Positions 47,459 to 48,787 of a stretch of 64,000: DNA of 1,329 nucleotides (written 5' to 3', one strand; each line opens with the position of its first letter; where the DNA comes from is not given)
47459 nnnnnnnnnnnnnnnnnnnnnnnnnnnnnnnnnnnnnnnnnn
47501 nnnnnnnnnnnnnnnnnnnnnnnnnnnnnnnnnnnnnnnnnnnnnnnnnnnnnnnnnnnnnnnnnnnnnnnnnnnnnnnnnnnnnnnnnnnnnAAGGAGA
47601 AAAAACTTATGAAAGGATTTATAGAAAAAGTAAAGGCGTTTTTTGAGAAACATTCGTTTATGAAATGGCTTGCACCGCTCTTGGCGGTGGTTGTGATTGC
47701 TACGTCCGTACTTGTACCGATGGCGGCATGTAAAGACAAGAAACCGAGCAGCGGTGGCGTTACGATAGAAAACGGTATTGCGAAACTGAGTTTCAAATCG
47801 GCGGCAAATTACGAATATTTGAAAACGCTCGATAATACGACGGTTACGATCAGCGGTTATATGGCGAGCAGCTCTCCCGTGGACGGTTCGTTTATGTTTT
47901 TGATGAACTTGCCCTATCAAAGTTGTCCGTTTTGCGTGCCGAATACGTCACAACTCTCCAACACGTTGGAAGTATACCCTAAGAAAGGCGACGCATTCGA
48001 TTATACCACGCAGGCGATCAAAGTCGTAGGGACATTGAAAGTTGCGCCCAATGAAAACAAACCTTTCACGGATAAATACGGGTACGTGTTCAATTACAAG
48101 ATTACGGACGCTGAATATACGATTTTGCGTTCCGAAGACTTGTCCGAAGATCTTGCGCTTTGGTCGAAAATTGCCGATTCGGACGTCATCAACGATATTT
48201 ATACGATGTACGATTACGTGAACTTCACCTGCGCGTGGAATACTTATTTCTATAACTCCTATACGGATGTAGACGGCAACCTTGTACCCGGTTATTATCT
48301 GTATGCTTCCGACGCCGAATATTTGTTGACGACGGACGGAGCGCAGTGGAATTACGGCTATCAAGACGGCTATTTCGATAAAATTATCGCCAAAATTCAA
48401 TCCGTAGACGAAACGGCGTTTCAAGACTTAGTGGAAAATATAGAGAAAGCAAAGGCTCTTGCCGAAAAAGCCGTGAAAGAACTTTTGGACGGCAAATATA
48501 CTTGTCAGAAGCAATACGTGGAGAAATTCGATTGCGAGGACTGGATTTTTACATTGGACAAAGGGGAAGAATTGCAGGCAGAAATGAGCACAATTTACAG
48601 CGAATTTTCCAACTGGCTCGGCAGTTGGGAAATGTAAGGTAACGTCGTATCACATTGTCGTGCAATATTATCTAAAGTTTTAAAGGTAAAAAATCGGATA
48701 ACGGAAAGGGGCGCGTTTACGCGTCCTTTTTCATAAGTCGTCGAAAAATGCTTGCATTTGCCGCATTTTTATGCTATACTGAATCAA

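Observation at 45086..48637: Triple Cys-triad membrane protein + MacB/FtsX-type ABC transporter with His/acidic loop + CxxC lipoprotein: possible metal- or thiol-handling module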

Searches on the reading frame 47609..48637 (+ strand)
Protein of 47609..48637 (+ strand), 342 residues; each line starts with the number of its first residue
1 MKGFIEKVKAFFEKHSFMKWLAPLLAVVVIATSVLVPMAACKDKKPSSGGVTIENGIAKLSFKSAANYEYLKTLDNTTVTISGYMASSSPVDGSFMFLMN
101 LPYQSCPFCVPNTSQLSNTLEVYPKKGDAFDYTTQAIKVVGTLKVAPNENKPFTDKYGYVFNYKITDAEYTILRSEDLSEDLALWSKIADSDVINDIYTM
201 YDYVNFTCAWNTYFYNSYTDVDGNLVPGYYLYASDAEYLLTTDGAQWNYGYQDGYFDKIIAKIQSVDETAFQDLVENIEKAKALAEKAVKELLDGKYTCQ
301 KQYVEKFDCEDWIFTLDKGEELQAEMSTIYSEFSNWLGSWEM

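Call 3: search_protein_families(library=pfam, proteins=[window:47609-48637:+], max_evalue=0.1)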
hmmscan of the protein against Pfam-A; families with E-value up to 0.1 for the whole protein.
window:47609-48637:+ (342 aa): 0 families

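Call 4: search_protein_families(library=ncbifam, proteins=[window:47609-48637:+], max_evalue=0.1)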
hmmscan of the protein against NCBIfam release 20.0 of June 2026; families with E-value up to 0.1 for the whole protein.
window:47609-48637:+ (342 aa): 0 families

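Call 9: find_homologous_proteins(query=window:47609-48637:+, max_evalue=0.001)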
Query window:47609-48637:+ (342 aa): 1256 proteins with E <= 0.001 among 4723 candidates; the best 120 are listed.
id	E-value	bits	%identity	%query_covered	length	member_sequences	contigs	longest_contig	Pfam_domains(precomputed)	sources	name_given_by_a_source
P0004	4.5e-219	745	96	100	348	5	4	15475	-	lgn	-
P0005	3.5e-188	643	84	100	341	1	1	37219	-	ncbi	-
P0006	3.8e-167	574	75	100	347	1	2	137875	-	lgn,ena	-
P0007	4.8e-167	574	75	100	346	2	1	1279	-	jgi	jgi:predicted transcriptional regulator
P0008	2.0e-163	562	71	100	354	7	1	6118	-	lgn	-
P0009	6.1e-155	534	69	100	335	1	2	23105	-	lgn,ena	-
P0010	2.0e-153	529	68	100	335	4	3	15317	-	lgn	-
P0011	4.9e-152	524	66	100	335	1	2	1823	-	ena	-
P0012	1.1e-148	513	66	100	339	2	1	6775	-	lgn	-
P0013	2.9e-148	512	68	100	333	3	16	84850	-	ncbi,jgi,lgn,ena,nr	ncbi:MAG: hypothetical protein E7349_05775 [Clostridiales bacterium]|nr:hypothetical protein [Clostr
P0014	2.0e-146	506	67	100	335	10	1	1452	-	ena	-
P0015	2.2e-145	503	70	95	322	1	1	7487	-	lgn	-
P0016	7.3e-145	501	66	100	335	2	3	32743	-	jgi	-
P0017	8.6e-143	494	71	87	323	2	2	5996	-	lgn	-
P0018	7.3e-142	491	68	96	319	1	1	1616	-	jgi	jgi:hypothetical protein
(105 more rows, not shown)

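Call 11: find_encoding_contigs(protein=P0006, flank=8000, max_places=3)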
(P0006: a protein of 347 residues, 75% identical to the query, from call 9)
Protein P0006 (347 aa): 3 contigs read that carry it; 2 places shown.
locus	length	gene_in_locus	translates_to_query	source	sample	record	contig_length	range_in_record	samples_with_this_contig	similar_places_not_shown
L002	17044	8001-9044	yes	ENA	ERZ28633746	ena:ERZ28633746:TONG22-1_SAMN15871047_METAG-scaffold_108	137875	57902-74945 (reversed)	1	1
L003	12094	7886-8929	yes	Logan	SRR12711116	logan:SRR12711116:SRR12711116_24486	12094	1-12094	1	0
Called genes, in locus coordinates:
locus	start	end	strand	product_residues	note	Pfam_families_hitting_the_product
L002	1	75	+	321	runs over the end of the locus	PF00294:PfkB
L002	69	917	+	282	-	PF01116:F_bP_aldolase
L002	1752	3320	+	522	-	PF00916:Sulfate_transp, PF16983:MFS_MOT1 (weak), PF01740:STAS, PF13466:STAS_2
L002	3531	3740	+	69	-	-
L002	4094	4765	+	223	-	PF17786:Mannosidase_ig, PF17753:Ig_mannosidase (weak)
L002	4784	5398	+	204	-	PF01648:ACPS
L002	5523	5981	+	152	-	-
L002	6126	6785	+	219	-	PF13555:AAA_29 (faint), PF00005:ABC_tran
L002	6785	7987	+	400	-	PF12704:MacB_PCD, PF02687:FtsX (weak)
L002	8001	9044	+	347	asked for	-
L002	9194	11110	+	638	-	PF09335:VTT_dom, PF01553:Acyltransferase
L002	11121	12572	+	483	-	PF03600:CitMHS (faint), PF03606:DcuC, PF03806:ABG_transport (faint), PF03553:Na_H_antiporter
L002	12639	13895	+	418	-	-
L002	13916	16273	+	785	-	PF22666:Glyco_hydro_2_N2, PF00703:Glyco_hydro_2, PF02836:Glyco_hydro_2_C (weak)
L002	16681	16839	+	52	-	-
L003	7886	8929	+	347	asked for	-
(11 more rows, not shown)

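Call 12: find_encoding_contigs(protein=P0013, flank=8000, max_places=3)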
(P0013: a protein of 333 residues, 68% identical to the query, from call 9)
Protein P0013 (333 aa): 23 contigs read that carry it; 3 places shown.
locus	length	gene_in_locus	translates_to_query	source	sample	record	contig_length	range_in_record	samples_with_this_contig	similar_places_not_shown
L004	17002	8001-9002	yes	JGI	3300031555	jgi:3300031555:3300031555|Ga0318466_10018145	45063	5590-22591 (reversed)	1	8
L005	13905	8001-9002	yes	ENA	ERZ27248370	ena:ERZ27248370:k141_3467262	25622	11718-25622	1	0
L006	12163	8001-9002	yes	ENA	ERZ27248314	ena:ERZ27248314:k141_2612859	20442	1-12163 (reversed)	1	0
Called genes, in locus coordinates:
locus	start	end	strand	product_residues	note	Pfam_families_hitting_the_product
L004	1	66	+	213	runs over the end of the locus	PF13580:SIS_2, PF01380:SIS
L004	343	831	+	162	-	PF01257:2Fe-2S_thioredx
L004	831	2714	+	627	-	PF01257:2Fe-2S_thioredx, PF01512:Complex1_51K, PF10589:NADH_4Fe-4S, PF00037:Fer4 (weak), PF13237:Fer4_10 (weak), PF25160:LdpA_Fe-S-bd (weak), PF12838:Fer4_7, PF00037:Fer4 (weak), +3 more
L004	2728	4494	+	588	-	PF13510:Fer2_4, PF10588:NADH-G_4Fe-4S_3, PF14697:Fer4_21 (weak), PF22117:Fer4_Nqo3 (weak), PF12838:Fer4_7, PF00037:Fer4 (weak), PF02906:Fe_hyd_lg_C, PF02256:Fe_hyd_SSU, +3 more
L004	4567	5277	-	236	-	PF01226:Form_Nir_trans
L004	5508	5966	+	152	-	-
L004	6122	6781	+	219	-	PF13555:AAA_29 (faint), PF00005:ABC_tran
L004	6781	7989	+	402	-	PF12704:MacB_PCD, PF02687:FtsX (weak)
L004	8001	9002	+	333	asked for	-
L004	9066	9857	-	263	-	PF00106:adh_short, PF01370:Epimerase (weak), PF08659:KR (weak), PF13561:adh_short_C2, PF23441:SDR (weak)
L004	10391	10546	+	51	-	-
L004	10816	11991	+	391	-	PF00753:Lactamase_B, PF19583:ODP, PF12724:Flavodoxin_5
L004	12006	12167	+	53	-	PF00301:Rubredoxin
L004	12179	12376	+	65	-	PF04324:Fer2_BFD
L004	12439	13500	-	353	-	PF01795:Methyltransf_5, PF01728:FtsJ (faint)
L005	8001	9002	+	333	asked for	-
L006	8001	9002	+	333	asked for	-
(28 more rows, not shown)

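Call 17: find_related_loci(query=window:47609-48637:+, collection=genome_contigs, flank=6000)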
Query window:47609-48637:+ (342 aa) in genome_contigs; peptide patterns used: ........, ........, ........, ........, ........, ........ (x = any residue, [..] = any of these).
100 stretches matched a pattern; 76 encode a relative of the query (tblastn E <= 1e-3); 76 distinct loci.
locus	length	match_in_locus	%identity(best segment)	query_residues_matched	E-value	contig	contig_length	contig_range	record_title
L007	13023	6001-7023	84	1-342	0e+0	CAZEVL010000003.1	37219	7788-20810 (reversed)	MAG TPA_asm: uncultured Clostridia bacterium isolate SRP225648_co1_165 genome assembly, contig: NODE_2151_length_37219_c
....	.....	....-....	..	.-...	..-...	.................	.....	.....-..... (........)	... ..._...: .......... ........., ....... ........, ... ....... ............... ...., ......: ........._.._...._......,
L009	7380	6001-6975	68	14-342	7e-147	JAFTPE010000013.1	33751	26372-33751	MAG: Clostridia bacterium isolate RGIG4023 Roe_deer_Cecum-5__c3417, whole genome shotgun sequence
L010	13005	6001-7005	66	1-342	2e-145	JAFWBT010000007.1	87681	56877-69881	MAG: Clostridia bacterium isolate RGIG5595 Sheep_Colon.Co__c613539, whole genome shotgun sequence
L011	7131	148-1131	66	3-342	1e-143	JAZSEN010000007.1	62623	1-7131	MAG: Faecousia sp. isolate T1900044589_TS20190055.MAGScoT_cleanbin_000021 SGB_621_k141_1681609, whole genome shotgun seq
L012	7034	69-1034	66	14-342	3e-143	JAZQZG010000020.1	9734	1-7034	MAG: Eubacteriales bacterium isolate T1900045157_TC20190151.MAGScoT_cleanbin_000039 SGB_4991_k141_2007, whole genome sho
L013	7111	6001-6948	67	25-342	4e-143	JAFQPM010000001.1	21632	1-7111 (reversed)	MAG: Clostridia bacterium isolate RGIG2032 Goat_Colon-1__c25656, whole genome shotgun sequence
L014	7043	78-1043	66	14-342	9e-143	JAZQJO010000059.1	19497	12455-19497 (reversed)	MAG: Faecousia sp. isolate T1900044620_TS20190086.MAGScoT_cleanbin_000047 SGB_873_k141_1267568, whole genome shotgun seq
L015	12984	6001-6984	64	3-342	7e-142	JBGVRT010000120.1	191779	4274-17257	MAG: Eubacteriales bacterium isolate fecal_MAG_134 fecal_MAG_134_contig_0120, whole genome shotgun sequence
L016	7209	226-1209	65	3-342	6e-142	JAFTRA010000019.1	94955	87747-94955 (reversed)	MAG: Clostridia bacterium isolate RGIG4071 Roe_deer_Cecum.Co__c641734, whole genome shotgun sequence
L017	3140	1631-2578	65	18-342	1e-147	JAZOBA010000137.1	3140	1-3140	MAG: Oscillospiraceae bacterium isolate T1900044759_TS20190225.MAGScoT_cleanbin_000064 SGB_2342_k141_2975532, whole geno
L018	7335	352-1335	65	3-342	3e-141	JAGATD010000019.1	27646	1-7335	MAG: Clostridia bacterium isolate RGIG8750 Water_deer_Colon-4__c100409, whole genome shotgun sequence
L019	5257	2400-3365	65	14-342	1e-142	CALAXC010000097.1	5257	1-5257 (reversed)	MAG TPA_asm: uncultured Clostridia bacterium isolate SRR6425821_bin.111_CONCOCT_v1.1_MAG genome assembly, contig: ERZ176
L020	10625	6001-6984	64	3-342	2e-141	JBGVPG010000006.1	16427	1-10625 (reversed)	MAG: Eubacteriales bacterium isolate fecal_MAG_193 fecal_MAG_193_contig_0006, whole genome shotgun sequence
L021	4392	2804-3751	65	18-342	2e-143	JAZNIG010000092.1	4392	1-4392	MAG: Faecousia sp. isolate T1900044687_TS20190153.MAGScoT_cleanbin_000038 SGB_1729_k141_1981134, whole genome shotgun se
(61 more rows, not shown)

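Call 39: predict_structure(alignment_id=A1)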
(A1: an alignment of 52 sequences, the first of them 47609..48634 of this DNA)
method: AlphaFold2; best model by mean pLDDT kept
length: 342 residues; sequences in the alignment: 52
mean_pLDDT: 82.2   pTM: 0.66
mean pLDDT of the five models: 82.2, 80.7, 77.6, 76.4, 75.4
residues with pLDDT >= 90: 153; 70-90: 121; 50-70: 38; < 50: 30
segments of 3 or more residues with pLDDT < 50: 34-54, 110-116
pLDDT, mean of each block of 10 residues (from residue 1): 73 69 70 45 31 62 78 90 72 78 56 55 86 84 91 82 90 75 83 93 98 96 96 98 96 97 93 95 98 98 96 96 95 82 58
secondary structure, 60 per line:
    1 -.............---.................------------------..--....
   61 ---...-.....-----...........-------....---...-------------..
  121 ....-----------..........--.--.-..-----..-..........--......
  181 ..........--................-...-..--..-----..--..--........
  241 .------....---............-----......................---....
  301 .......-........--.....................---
elements in order: H2-14 H18-34 E57-60 H68-72 E78-88 E96-99 E119-124 E136-145 E163-172 H175-190 H193-208 H233-241 H248-251 H255-266 H272-293 E297-304 E309-316 H319-339
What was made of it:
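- The CPFC loop is poorly modelled (pLDDT <50 at res 110-116, call 39).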

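Call 42: search_solved_structures(query=A1, max_evalue=1)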
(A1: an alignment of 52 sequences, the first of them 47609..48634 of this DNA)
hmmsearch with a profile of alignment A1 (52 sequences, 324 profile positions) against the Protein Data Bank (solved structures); distinct sequences matched with E-value up to 1: 1.
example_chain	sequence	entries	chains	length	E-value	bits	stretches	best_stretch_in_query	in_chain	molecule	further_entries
8jsu_A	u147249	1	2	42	0.62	12.3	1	246-267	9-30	TvaLP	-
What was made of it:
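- The C-domain has no recognisable enzyme family (calls 3, 4, 42).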

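Call 44: fold_search(model_id=the predicted structure, library=pdb)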
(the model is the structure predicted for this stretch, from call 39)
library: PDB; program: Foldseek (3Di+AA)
matches with E <= 10: 523; with E <= 0.001: 2
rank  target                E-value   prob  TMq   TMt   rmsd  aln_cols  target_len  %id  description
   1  4o2d_B                7.5e-04  0.99  0.18  0.13   9.7       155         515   16  Crystal structure of aspartyl-tRNA synthetase from Mycobacterium smegmatis with bound aspartic acid (released 2014-01-22)
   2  4o2d_A                8.4e-04  0.99  0.18  0.12   9.7       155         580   16  Crystal structure of aspartyl-tRNA synthetase from Mycobacterium smegmatis with bound aspartic acid (released 2014-01-22)
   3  6pqh_D                1.3e-03  0.99  0.19  0.14  13.3       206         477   12  Crystal structure of Asparagine-tRNA ligase from Elizabethkingia sp. CCUG 26117 (released 2019-07-31)
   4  5xix_D                2.6e-03  0.75  0.19  0.16  17.5       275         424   12  The canonical domain of human asparaginyl-tRNA synthetase (released 2018-05-02)
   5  6pqh_B                2.9e-03  0.98  0.19  0.14  13.1       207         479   12  Crystal structure of Asparagine-tRNA ligase from Elizabethkingia sp. CCUG 26117 (released 2019-07-31)
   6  4rmf                  3.5e-03  0.97  0.17  0.11   9.8       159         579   17  Biochemical and structural characterization of mycobacterial aspartyl-tRNA synthetase AspS, a promising TB drug target (released 2014-11-19)
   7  4hsp                  4.6e-03  0.99  0.20  0.41  12.1       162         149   18  Crystal structure of a DUF3299 family protein (PA4066) from Pseudomonas aeruginosa PAO1 at 2.45 A resolution (released 2012-12-26)
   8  5xix_A                4.6e-03  0.69  0.18  0.16  18.2       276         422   13  The canonical domain of human asparaginyl-tRNA synthetase (released 2018-05-02)
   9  2xgt_B                5.5e-03  0.84  0.18  0.15  14.5       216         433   13  Asparaginyl-tRNA synthetase from Brugia malayi complexed with the sulphamoyl analogue of asparaginyl-adenylate (released 2010-12-15)
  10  9gjw_2                6.2e-03  0.96  0.19  0.12  18.4       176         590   14  OCCM maturation intermediate stalled with an Arginine Finger mutation in Mcm2 (released 2025-03-05)
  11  5w25_B                7.7e-03  0.91  0.17  0.11   9.8       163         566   15  Crystal structure of Aspartyl-tRNA synthetase from Mycobacterium tuberculosis complexed with L-Aspartic Acid (released 2017-06-14)
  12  3kfu_C                7.7e-03  0.89  0.18  0.16   9.4       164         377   12  Crystal structure of the transamidosome (released 2010-08-25)
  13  7uy7_B                8.7e-03  0.57  0.22  0.25  24.3       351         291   11  Tetrahymena CST with Polymerase alpha-Primase (released 2022-07-13)
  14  6hhv_B                9.2e-03  0.84  0.17  0.12   9.8       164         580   12  Structure of T. thermophilus AspRS in Complex with 5'-O-(N-(L-aspartyl)-sulfamoyl)N3-methyluridine (released 2019-12-18)
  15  8s0a_3                1.0e-02  0.89  0.18  0.10  19.8       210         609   12  H. sapiens MCM2-7 hexamer bound to double stranded DNA (released 2024-10-02)
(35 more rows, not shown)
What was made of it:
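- On Thioredoxin-fold thiol-disulfide oxidoreductase lipoproteins (ResA/StoA/DsbA-like): The CPFC lies in a beta-barrel OB-like domain (calls 39, 44).
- Closest known: Vibrio ZrgABCDE / Pseudomonas aeruginosa PA4063-PA4066. Same: An exported OB-fold partner (ZrgE/PA4066, PDB 4hsp), which is a top structural neighbour of the lipoprotein model (call 44).
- Checked: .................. lies at res 95-112, in a beta-rich N-domain (AF2 model, pLDDT 82, call 39) whose PDB neighbours are OB folds (call 44).
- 4hsp is among the top structural neighbours of the lipoprotein model (rank 7, prob 0.99, call 44).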
